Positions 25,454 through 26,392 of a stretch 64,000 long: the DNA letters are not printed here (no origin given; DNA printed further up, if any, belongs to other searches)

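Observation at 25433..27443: Tightly coupled operon: SpoT-hydrolase-like HD protein, DUF1810, CX5R phosphatase and a 56-aa acidic ORF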

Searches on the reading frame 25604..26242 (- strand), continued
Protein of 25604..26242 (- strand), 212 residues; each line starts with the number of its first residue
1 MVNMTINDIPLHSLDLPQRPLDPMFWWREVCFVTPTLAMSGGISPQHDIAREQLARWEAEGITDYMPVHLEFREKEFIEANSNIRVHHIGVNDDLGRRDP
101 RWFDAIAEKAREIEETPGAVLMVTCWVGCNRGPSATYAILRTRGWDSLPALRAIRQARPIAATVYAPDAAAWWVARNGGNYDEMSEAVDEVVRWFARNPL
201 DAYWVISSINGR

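Call 58: search_protein_representatives(alignment_id=A1)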
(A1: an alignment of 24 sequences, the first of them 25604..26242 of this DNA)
Query: 24 sequences, 212 profile positions. Proteins with E-value up to 0.001 (for the whole library): 1048; up to 1e-10: 516; up to 1e-30: 101. The best 150 are listed.
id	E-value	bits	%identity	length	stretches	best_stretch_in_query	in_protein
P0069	6.2e-90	316.5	-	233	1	4-209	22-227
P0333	1.3e-67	243.6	-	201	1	13-210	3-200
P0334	1.8e-66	239.8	-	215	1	13-211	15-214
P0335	1.5e-62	227.0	-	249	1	12-209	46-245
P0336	4.4e-61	222.2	-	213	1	14-208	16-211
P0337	1.8e-59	216.9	-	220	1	14-207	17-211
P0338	3.2e-59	216.1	-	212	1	7-209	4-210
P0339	1.1e-58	214.3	-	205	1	18-209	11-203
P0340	1.7e-58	213.8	-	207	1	22-208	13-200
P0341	1.5e-56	207.4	-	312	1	18-209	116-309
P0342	1.7e-56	207.2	-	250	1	15-206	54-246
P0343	2.8e-55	203.2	-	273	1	8-207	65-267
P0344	2.9e-55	203.2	-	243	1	19-210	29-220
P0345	6.5e-55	202.0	-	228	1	11-209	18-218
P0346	7.8e-55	201.8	-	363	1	24-210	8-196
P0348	2.7e-54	200.0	-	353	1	13-208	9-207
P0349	1.1e-53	198.1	-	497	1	22-208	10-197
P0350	2.1e-53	197.1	-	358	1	21-209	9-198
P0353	7.7e-51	188.7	-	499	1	19-208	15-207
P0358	2.4e-48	180.6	-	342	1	20-207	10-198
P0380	7.3e-42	159.4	-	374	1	27-209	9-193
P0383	4.2e-41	156.9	-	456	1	25-209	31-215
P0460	1.3e-27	112.8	-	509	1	18-174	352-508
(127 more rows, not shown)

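Call 59: search_protein_families(library=pfam, proteins=[P0346, P0348, P0349, P0350, P0353, P0358, P0380, P0383, P0460, P0341], max_evalue=0.001)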
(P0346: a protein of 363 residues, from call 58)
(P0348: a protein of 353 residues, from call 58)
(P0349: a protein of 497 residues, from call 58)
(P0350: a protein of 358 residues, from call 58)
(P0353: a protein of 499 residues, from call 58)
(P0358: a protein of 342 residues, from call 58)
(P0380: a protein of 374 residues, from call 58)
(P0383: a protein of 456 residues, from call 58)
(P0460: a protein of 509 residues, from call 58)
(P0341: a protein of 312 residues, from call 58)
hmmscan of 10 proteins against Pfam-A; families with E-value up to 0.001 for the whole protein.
P0346 (363 aa): 2 families
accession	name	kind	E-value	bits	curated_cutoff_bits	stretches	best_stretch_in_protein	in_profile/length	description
PF00782.25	DSPc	-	3.2e-06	27.4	33.5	1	37-142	12-115/133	Dual specificity phosphatase, catalytic domain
PF13472.12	Lipase_GDSL_2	-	0.00044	21.2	32.9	0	48-154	49-155/178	GDSL-like Lipase/Acylhydrolase family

P0348 (353 aa): 1 family
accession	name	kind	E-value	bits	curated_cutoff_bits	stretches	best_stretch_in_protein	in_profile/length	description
PF00782.25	DSPc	-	3.9e-08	33.6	33.5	1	52-139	16-98/133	Dual specificity phosphatase, catalytic domain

P0349 (497 aa): 2 families
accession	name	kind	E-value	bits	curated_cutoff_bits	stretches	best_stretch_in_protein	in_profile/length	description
PF00782.25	DSPc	-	5e-09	36.5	33.5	1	44-133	16-102/133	Dual specificity phosphatase, catalytic domain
PF01878.24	EVE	-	3.2e-07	30.9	23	1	348-483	2-144/145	EVE domain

P0350 (358 aa): 1 family
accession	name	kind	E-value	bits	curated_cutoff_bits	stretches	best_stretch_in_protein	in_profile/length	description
PF00782.25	DSPc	-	8.1e-09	35.8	33.5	1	45-141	17-111/133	Dual specificity phosphatase, catalytic domain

P0353 (499 aa): 4 families
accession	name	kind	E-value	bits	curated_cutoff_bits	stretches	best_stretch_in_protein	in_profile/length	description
PF01878.24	EVE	-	6.3e-12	46.1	23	1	361-494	2-144/145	EVE domain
PF00216.26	Bac_DNA_binding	-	4.2e-10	40.2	22.4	1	220-268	3-51/90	Bacterial DNA-binding protein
PF00782.25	DSPc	-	8.4e-10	39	33.5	1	47-136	11-97/133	Dual specificity phosphatase, catalytic domain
PF18291.6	HU-HIG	-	2.3e-09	37.8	26.2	1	217-266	31-80/125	HU domain fused to wHTH, Ig, or Glycine-rich motif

P0358 (342 aa): 1 family
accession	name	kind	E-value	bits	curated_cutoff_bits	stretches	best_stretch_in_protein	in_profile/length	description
PF00782.25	DSPc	-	2e-07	31.3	33.5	1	43-147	13-115/133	Dual specificity phosphatase, catalytic domain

P0380 (374 aa): 3 families
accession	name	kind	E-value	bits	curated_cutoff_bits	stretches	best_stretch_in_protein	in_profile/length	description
PF00782.25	DSPc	-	1.1e-16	61.2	33.5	1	37-141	14-116/133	Dual specificity phosphatase, catalytic domain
PF22784.1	PTP-SAK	-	6.1e-08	33.3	27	1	18-165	8-147/153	Swiss Army Knife protein, DSP-PTPase phosphatase domain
PF22785.1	Tc-R-P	-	3.3e-06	28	27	1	32-125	14-105/106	Polymorphic toxin system, DSP-PTPase phosphatase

P0383 (456 aa): 1 family
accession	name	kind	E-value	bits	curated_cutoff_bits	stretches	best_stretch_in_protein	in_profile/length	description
PF00782.25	DSPc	-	3.2e-07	30.6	33.5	1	64-163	18-116/133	Dual specificity phosphatase, catalytic domain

P0460 (509 aa): 3 families
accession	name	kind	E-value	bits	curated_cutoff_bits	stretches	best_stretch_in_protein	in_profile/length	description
PF00293.34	NUDIX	-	1.1e-19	71.2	21.1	1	226-343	3-129/134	NUDIX domain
PF14815.12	NUDIX_4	-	9.3e-08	32.3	35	1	231-341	3-107/113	NUDIX domain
PF00782.25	DSPc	-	5.4e-05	23.4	33.5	1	390-476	18-101/133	Dual specificity phosphatase, catalytic domain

P0341 (312 aa): 1 family
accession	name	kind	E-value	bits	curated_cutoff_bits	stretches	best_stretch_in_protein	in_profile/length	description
PF00782.25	DSPc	-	3.5e-06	27.3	33.5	1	156-256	17-115/133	Dual specificity phosphatase, catalytic domain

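Call 70: search_protein_families(library=pfam, proteins=[L031:3158-3520:-, L031:2759-3154:-, L031:2145-2768:-, L031:1832-2251:-, L031:1321-1806:-, L031:85-1320:+, L031:8809-9558:-, L031:10769-12070:-, L031:12093-12899:+, L031:13141-13953:-], max_evalue=0.01)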
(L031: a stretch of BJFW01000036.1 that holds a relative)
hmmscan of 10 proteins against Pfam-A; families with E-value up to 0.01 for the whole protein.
L031:3158-3520:- (120 aa): 0 families

L031:2759-3154:- (131 aa): 0 families

L031:2145-2768:- (207 aa): 2 families
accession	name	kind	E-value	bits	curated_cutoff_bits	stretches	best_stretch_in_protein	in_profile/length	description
PF13328.12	HD_4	-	3.7e-18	66.2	27.2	1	15-138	1-126/156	HD domain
PF01966.28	HD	-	0.0011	19.7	22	1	35-135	1-115/116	HD domain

L031:1832-2251:- (139 aa): 0 families

L031:1321-1806:- (161 aa): 0 families

L031:85-1320:+ (411 aa): 0 families

L031:8809-9558:- (249 aa): 0 families

L031:10769-12070:- (433 aa): 2 families
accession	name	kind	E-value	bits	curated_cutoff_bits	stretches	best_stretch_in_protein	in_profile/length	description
PF00293.34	NUDIX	-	7.7e-11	42.6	21.1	1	94-225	17-132/134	NUDIX domain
PF21906.2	NrtR_WHD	-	2.4e-05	24.8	27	0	243-262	3-22/61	NrtR DNA-binding winged helix domain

L031:12093-12899:+ (268 aa): 3 families
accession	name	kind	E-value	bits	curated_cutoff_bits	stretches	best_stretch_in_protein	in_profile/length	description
PF07638.17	Sigma70_ECF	-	4.2e-05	24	21.1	1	154-261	85-180/185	ECF sigma factor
PF08281.18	Sigma70_r4_2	-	6.2e-05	23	25.7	1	216-259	10-53/54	Sigma-70, region 4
PF04545.22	Sigma70_r4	-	0.00017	21.5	24.1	1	216-259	4-47/50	Sigma-70, region 4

L031:13141-13953:- (270 aa): 0 families

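Call 71: find_related_loci(query=A1, collection=viral_contigs, flank=6000)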
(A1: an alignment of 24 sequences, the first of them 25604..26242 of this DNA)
Query A1 (212 aa) in viral_contigs; peptide patterns used: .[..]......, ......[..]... (x = any residue, [..] = any of these).
20 stretches matched a pattern, but none encodes a relative of the query by tblastn (E <= 1e-3).

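Call 72: search_protein_families(library=phrogs, proteins=[window:25604-26233:-], max_evalue=0.001)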
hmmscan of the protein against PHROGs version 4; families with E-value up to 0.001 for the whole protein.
window:25604-26233:- (209 aa): 0 families

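Call 79: search_protein_families(library=pfam, proteins=[L082:9647-9991:+, L084:7996-8169:+, L084:2904-3899:+], max_evalue=1)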
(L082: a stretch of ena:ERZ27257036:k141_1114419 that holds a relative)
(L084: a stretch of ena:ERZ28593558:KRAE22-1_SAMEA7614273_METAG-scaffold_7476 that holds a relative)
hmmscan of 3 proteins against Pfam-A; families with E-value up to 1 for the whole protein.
L082:9647-9991:+ (114 aa): 0 families

L084:7996-8169:+ (57 aa): 2 families
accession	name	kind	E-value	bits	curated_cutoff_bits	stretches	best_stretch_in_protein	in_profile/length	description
PF18073.7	Zn_ribbon_LapB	-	0.013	15.6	25.7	1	37-55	3-19/28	Rubredoxin metal binding domain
PF06064.16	Gam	-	0.14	12.8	25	1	8-31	14-37/98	Host-nuclease inhibitor protein Gam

L084:2904-3899:+ (331 aa): 1 family
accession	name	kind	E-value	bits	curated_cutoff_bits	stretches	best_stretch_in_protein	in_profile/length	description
PF13936.12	HTH_38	-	0.032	14.4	27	1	156-192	9-43/44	Helix-turn-helix domain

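Call 92: search_dna_similar(query=window:25604-26233:-, collection=plasmids, mode=protein, max_evalue=0.001, max_rows=10)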
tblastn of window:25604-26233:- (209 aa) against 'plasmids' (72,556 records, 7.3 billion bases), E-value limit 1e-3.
No match.

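Call 93: search_dna_similar(query=window:25604-26233:-, collection=phages, mode=protein, max_evalue=0.001, max_rows=10)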
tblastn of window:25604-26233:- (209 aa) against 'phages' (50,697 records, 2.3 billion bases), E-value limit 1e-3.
Records with a match: 1; places in all: 1; records where one place covers at least 80% of the query: 0.
Best place of each record, by identity: <60% 1.
By first word of the organism name: uncultured 1.
By host as written in the record: - 1.
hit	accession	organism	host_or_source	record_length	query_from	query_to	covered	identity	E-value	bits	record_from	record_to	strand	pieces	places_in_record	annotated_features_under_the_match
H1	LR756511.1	uncultured phage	metagenomic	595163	18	166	71%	32.2%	4e-11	67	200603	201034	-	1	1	record has no annotation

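Call 94: get_annotated_region(hit=H1, flank=6000)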
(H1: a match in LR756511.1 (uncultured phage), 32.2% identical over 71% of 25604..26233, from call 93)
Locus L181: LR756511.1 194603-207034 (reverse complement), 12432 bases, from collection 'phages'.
description: uncultured phage genome assembly, chromosome: 1.
organism: uncultured phage (NCBI taxid 278008)
taxonomy: Viruses; environmental samples
host: -; source: metagenomic; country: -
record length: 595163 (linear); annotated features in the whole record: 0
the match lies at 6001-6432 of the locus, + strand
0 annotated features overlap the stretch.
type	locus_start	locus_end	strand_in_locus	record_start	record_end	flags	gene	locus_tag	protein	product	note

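Call 96: search_protein_families(library=pfam, proteins=[L181:4029-4664:+, L181:4685-5941:+, L181:5959-6465:+, L181:6484-6768:+, L181:6800-7285:+, L181:7273-8124:+, L181:8173-9246:+, L181:2563-3453:+, L181:1688-2602:-], max_evalue=0.01)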
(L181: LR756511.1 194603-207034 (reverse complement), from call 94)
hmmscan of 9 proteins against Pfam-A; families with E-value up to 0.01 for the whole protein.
L181:4029-4664:+ (211 aa): 2 families
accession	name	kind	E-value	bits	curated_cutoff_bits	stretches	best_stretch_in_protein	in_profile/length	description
PF01068.26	DNA_ligase_A_M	-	2.4e-09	37.6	26.2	1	27-94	21-84/204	ATP dependent DNA ligase domain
PF09414.15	RNA_ligase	-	3.3e-05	24.5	27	1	29-189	4-163/171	RNA ligase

L181:4685-5941:+ (418 aa): 1 family
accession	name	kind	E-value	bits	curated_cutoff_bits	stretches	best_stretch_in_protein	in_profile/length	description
PF17762.8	HTH_ParB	-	0.001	19.6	22.6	1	207-286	18-99/102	ParB HTH domain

L181:5959-6465:+ (168 aa): 2 families
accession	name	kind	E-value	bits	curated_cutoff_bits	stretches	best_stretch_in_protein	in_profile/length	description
PF00782.25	DSPc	-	5.1e-08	33.2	33.5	1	42-148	10-115/133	Dual specificity phosphatase, catalytic domain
PF13350.11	Y_phosphatase3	-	0.00033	21.1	22.2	0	38-76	37-75/240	Tyrosine phosphatase family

L181:6484-6768:+ (94 aa): 3 families
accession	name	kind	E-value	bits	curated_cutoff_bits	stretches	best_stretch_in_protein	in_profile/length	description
PF24463.1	DUF7577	-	0.0058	16.7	28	0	4-12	4-12/27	Domain of unknown function (DUF7577)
PF18439.7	zf_UBZ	-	0.0066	16.5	25.6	0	4-15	4-15/32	Ubiquitin-Binding Zinc Finger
PF24460.1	DUF7575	-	0.0088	15.8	28.5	0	4-12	5-13/28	Domain of unknown function (DUF7575)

L181:6800-7285:+ (161 aa): 1 family
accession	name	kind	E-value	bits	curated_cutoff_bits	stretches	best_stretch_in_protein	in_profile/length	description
PF13671.12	AAA_33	-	1.1e-11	45.6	27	1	6-108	2-106/143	AAA domain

L181:7273-8124:+ (283 aa): 2 families
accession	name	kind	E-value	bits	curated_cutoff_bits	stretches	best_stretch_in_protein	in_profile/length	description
PF02882.25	THF_DHG_CYH_C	-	5.4e-53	179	27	1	120-281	1-158/160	Tetrahydrofolate dehydrogenase/cyclohydrolase, NAD(P)-binding domain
PF00763.28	THF_DHG_CYH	-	6.2e-28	97.8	32.8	1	9-117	1-115/115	Tetrahydrofolate dehydrogenase/cyclohydrolase, catalytic domain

L181:8173-9246:+ (357 aa): 3 families
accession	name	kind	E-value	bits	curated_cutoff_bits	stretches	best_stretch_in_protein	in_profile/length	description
PF13793.12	Pribosyltran_N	-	4.5e-39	133.4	25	1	36-155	2-117/117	N-terminal domain of ribose phosphate pyrophosphokinase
PF14572.12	Pribosyl_synth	-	5.6e-16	59.5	27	1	248-357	76-184/184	Phosphoribosyl synthetase-associated domain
PF00156.33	Pribosyltran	-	1.1e-11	44.7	26.3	1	191-284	18-116/158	Phosphoribosyl transferase domain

L181:2563-3453:+ (296 aa): 0 families

L181:1688-2602:- (304 aa): 4 families
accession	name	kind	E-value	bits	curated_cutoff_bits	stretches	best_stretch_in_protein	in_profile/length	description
PF13489.12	Methyltransf_23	-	2.7e-09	37.4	27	1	83-248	20-163/164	Methyltransferase domain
PF16808.10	PKcGMP_CC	-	0.00015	21.7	35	1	4-28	7-31/35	Coiled-coil N-terminus of cGMP-dependent protein kinase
PF08242.18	Methyltransf_12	-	0.00047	21.3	30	1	90-181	1-97/98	Methyltransferase domain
PF02353.26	CMAS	-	0.0026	17.5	27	1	88-229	65-209/273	Mycolic acid cyclopropane synthetase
